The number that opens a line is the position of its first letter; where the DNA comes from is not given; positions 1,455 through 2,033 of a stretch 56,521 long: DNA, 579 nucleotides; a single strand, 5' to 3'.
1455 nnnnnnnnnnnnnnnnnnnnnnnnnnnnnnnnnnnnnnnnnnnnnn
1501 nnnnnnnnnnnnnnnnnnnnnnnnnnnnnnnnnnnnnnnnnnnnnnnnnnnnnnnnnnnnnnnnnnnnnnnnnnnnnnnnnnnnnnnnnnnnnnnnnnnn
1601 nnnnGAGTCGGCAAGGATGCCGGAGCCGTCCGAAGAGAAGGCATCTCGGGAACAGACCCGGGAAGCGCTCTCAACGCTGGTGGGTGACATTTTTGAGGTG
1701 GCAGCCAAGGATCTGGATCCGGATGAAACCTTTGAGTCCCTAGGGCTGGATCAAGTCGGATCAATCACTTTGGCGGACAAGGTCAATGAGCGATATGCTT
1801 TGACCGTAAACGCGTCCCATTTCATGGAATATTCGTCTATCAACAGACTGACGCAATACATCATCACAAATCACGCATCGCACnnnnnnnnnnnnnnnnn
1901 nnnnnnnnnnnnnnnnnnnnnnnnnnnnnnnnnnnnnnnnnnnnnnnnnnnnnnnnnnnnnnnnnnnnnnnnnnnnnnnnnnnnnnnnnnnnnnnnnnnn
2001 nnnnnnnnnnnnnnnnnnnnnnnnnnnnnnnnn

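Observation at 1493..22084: Every KS is followed by a tandem array of G(G/T)TCAG(G/A) heptanucleotides: a DNA-level repeat inside the coding sequence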

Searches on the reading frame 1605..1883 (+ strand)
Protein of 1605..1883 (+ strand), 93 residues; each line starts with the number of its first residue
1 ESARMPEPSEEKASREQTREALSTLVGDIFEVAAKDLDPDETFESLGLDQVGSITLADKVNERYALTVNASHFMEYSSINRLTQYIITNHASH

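Call 86: search_protein_families(library=pfam, proteins=[window:1605-1883:+], max_evalue=0.01)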
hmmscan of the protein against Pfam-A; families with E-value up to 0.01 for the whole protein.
window:1605-1883:+ (93 aa): 1 family
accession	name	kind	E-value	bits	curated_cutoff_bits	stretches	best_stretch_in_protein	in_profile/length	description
PF00550.31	PP-binding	-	3.3e-14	53.3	20.8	1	21-86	2-67/67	Phosphopantetheine attachment site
